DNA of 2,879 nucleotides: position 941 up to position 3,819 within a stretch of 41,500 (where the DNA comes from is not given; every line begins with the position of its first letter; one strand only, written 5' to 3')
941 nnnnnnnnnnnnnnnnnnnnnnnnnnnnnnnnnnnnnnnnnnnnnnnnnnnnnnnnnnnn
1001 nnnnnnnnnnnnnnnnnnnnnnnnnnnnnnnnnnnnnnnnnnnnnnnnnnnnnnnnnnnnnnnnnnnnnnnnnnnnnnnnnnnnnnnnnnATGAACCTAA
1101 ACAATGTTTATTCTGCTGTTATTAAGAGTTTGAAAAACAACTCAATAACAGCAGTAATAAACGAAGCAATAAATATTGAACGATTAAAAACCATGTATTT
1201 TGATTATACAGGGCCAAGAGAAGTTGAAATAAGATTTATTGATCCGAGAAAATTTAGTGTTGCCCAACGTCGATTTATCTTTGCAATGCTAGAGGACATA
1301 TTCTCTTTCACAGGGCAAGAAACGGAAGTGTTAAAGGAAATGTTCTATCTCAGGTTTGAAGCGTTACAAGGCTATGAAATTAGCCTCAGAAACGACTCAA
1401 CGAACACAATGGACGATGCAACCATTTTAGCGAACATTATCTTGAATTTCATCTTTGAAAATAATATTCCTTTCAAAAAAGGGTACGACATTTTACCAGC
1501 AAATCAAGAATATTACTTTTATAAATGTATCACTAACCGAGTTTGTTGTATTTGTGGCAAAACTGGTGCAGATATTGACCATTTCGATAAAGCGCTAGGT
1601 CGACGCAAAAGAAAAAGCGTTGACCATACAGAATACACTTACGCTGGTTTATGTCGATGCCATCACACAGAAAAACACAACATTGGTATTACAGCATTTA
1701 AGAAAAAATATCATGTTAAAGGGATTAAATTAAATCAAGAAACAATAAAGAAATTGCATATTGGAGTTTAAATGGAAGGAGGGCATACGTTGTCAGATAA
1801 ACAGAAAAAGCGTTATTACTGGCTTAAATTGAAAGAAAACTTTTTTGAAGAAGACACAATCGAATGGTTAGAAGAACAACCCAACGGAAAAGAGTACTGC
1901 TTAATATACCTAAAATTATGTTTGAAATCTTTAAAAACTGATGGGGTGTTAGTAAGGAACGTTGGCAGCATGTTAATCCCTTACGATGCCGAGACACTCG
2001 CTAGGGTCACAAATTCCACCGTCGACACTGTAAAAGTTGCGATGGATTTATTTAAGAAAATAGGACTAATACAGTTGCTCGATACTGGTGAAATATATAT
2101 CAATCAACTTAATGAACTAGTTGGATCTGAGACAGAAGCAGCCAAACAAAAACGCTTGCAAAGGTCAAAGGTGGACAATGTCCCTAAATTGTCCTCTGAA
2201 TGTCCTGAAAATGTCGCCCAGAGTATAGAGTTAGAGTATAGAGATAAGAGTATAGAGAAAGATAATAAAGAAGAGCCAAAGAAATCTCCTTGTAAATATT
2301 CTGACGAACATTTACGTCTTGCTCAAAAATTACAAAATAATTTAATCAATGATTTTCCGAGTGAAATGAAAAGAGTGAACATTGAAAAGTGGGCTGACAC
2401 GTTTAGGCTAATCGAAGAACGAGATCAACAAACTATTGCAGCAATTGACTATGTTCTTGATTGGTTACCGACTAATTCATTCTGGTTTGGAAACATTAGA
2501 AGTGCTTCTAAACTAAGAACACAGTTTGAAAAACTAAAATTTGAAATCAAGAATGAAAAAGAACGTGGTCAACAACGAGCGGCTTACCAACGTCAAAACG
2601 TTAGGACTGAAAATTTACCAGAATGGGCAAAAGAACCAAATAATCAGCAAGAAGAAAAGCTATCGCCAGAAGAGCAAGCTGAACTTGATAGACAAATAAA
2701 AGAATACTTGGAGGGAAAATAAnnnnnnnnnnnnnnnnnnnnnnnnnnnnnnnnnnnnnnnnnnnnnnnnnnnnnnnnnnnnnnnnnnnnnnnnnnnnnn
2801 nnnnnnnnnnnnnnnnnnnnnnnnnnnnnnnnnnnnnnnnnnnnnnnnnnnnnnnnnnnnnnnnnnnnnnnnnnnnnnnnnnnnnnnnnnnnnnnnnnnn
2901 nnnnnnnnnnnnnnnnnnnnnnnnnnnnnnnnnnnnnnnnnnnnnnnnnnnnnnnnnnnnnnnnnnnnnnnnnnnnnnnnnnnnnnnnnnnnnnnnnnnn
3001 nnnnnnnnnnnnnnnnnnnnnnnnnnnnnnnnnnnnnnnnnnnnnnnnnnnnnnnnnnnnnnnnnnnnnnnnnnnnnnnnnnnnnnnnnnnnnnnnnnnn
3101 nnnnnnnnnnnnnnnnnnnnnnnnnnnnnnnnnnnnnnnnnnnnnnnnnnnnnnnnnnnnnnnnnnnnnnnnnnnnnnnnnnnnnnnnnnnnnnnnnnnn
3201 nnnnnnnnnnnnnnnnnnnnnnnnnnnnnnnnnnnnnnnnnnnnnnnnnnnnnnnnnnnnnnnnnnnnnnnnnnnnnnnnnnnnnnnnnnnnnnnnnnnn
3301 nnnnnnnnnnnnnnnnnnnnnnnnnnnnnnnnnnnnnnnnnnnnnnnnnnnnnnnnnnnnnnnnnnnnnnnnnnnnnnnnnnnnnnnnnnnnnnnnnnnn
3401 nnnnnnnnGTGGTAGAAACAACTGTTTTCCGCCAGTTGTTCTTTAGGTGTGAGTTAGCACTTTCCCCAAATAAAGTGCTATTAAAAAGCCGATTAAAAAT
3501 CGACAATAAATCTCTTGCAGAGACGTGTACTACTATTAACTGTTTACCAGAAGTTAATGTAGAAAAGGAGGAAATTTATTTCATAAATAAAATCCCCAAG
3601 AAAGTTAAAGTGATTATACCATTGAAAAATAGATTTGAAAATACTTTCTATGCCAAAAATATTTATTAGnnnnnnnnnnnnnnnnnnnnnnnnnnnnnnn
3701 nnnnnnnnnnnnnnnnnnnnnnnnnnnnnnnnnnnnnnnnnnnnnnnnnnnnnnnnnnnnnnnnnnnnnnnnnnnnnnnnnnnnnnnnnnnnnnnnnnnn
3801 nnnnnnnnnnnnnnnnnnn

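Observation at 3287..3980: Family of four hairpins with covarying stems and an invariant TTTCCG loop in a 0.9-kb non-coding gap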

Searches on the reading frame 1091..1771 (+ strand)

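Call 75: search_protein_families(library=phrogs, proteins=[window:1091-1771:+], max_evalue=0.001)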
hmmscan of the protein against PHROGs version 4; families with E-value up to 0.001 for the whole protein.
window:1091-1771:+ (226 aa): 4 families
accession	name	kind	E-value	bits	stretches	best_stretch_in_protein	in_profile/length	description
phrog_398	-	unknown function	2.1e-87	293.4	1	5-225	2-222/225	-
phrog_9093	-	unknown function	2.3e-08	35.3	1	16-95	11-90/97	-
phrog_17884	-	unknown function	3.8e-08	34.5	1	174-210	3-39/64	-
phrog_1588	-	unknown function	0.00043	21.1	1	144-208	31-96/132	-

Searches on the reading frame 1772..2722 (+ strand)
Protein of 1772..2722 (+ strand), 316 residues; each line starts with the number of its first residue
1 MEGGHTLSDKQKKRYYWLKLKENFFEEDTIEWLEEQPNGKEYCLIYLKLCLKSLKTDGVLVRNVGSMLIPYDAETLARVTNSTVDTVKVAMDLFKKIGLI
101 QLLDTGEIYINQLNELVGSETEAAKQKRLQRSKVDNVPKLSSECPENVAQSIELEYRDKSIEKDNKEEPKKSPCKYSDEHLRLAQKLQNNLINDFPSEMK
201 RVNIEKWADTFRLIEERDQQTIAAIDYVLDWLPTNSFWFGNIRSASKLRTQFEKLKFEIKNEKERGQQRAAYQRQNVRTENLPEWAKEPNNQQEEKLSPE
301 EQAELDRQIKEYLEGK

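Call 75: search_protein_families(library=phrogs, proteins=[window:1772-2722:+], max_evalue=0.001)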
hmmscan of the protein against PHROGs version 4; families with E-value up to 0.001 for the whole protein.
window:1772-2722:+ (316 aa): 15 families
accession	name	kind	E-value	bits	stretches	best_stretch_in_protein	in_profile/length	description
phrog_4880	-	DNA, RNA and nucleotide metabolism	7.6e-137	456.7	1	12-303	1-304/304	replisome organizer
phrog_5968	-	DNA, RNA and nucleotide metabolism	1.3e-53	183.1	1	10-228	5-226/273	replisome organizer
phrog_10469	-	DNA, RNA and nucleotide metabolism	4.1e-30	106.1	1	11-211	3-195/305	DnaD-like helicase loader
phrog_1163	-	unknown function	6.6e-30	105.8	1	13-213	2-210/273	-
phrog_2514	-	DNA, RNA and nucleotide metabolism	1.5e-24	87.8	1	81-288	72-268/270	DnaD-like helicase loader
phrog_8489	-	DNA, RNA and nucleotide metabolism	3.1e-24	87.6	1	121-314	158-295/296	DnaD-like helicase loader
phrog_186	-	DNA, RNA and nucleotide metabolism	8.4e-22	79.2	1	10-313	15-297/308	DnaD-like helicase loader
phrog_391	-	DNA, RNA and nucleotide metabolism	5.2e-17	63.4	1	73-276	40-286/298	replication initiation O-like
phrog_25071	-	unknown function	1.5e-12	48.6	1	260-316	165-223/223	-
phrog_2357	-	unknown function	1.8e-12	48.3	1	177-266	16-104/124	-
phrog_11769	-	unknown function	2e-10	41.1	1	17-183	9-183/431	-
phrog_277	-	DNA, RNA and nucleotide metabolism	1.9e-09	38.2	1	119-276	151-306/318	replication initiation O-like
phrog_22834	-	unknown function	5.8e-09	36.6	1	118-261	107-238/310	-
phrog_9773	-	DNA, RNA and nucleotide metabolism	4.3e-08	34.2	1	172-264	191-282/288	replication initiation O-like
phrog_2149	-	DNA, RNA and nucleotide metabolism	0.0008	20.3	0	197-273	200-278/289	replication initiation protein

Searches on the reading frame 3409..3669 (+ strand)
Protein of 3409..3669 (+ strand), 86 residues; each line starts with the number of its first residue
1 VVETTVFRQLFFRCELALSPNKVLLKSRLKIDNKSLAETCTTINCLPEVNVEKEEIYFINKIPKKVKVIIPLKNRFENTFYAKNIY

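Call 40: search_protein_families(library=pfam, proteins=[window:3409-3669:+], max_evalue=0.01)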
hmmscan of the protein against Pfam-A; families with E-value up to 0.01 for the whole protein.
window:3409-3669:+ (86 aa): 0 families

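Call 75: search_protein_families(library=phrogs, proteins=[window:3409-3669:+], max_evalue=0.001)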
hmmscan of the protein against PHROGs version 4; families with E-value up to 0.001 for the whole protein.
window:3409-3669:+ (86 aa): 1 family
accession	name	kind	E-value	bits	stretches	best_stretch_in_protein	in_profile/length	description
phrog_35744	-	unknown function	4e-58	194.7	1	1-86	1-86/86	-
